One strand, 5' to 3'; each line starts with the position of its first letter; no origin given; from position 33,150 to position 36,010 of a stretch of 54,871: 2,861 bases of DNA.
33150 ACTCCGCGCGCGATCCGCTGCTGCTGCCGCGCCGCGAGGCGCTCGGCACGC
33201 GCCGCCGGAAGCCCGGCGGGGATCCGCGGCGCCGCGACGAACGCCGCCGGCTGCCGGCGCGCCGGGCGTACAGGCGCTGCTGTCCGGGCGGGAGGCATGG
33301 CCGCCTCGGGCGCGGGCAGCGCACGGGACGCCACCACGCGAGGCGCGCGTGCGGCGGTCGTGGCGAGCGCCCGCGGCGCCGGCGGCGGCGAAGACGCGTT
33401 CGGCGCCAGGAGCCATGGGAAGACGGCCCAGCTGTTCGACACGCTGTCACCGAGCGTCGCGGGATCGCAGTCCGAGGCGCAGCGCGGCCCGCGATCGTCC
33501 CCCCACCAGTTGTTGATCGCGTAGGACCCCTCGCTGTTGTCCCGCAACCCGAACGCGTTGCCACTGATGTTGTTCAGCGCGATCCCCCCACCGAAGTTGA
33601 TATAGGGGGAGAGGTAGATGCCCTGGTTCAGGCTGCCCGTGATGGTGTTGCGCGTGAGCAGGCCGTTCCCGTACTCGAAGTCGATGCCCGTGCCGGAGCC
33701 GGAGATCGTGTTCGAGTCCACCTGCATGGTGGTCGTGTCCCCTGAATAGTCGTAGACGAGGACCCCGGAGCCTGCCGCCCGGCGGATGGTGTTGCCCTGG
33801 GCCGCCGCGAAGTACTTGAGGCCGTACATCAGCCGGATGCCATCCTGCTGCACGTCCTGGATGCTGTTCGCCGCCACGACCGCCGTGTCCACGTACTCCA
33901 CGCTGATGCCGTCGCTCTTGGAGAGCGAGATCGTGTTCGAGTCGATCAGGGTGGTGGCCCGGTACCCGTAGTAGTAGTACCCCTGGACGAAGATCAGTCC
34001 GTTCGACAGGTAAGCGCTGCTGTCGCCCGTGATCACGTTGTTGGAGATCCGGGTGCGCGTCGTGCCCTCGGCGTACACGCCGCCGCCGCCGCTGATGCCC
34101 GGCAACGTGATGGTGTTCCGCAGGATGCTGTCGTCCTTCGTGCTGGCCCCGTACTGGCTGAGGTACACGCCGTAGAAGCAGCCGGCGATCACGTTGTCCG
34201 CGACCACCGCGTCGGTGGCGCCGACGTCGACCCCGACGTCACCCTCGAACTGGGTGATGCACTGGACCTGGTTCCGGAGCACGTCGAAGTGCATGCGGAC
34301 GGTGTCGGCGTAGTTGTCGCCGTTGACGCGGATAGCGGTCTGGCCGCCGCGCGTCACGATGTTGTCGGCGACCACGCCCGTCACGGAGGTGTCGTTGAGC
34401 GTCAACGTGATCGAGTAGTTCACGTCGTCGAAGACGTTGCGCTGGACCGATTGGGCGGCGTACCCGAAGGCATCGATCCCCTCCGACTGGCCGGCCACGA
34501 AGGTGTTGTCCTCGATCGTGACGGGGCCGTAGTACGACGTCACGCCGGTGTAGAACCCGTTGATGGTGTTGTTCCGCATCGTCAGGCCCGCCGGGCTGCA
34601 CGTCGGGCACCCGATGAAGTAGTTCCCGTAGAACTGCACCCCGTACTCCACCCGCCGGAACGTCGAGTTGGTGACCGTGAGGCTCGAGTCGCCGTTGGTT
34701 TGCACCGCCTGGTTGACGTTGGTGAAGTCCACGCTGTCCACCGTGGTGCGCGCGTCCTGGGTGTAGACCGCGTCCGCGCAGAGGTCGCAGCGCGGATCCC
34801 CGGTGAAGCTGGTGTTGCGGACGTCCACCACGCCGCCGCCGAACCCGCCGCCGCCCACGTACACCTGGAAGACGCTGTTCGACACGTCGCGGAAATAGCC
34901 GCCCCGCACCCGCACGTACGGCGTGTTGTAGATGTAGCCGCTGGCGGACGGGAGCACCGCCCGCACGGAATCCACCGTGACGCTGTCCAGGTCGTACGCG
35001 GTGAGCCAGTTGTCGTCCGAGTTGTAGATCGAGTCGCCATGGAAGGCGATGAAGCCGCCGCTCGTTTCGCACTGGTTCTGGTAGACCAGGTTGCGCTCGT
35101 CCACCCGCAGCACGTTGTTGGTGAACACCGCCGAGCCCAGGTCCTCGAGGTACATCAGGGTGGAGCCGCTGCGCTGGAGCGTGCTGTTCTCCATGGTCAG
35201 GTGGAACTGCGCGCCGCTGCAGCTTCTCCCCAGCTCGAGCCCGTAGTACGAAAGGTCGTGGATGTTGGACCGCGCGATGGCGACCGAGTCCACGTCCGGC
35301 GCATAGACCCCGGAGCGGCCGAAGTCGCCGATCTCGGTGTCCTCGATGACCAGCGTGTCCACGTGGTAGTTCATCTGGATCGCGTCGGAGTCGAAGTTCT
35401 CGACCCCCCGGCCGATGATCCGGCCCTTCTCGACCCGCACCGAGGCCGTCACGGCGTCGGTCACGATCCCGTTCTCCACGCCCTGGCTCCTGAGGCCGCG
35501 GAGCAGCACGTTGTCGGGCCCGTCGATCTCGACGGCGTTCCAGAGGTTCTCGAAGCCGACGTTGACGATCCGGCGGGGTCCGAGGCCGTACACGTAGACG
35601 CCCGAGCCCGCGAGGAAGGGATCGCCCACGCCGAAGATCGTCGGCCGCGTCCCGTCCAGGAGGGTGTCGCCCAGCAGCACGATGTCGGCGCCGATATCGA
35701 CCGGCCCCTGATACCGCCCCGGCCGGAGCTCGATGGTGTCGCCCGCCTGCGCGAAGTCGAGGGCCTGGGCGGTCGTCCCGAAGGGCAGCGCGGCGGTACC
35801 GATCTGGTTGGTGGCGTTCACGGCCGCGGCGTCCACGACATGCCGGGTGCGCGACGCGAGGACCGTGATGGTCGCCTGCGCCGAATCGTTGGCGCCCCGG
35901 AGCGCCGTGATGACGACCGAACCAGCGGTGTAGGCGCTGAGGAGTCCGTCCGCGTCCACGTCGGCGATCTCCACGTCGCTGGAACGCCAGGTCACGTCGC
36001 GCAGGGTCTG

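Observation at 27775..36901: Cohesin-like and dockerin-like modules occur in cis in three paralogous N-terminal cassettes, with a conserved Cys pair bracketing each dockerin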

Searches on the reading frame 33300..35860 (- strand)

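Call 62: search_solved_structures(query=window:33300-35860:-, max_evalue=0.01)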
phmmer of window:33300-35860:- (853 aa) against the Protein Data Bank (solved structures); distinct sequences matched with E-value up to 0.01: 0.
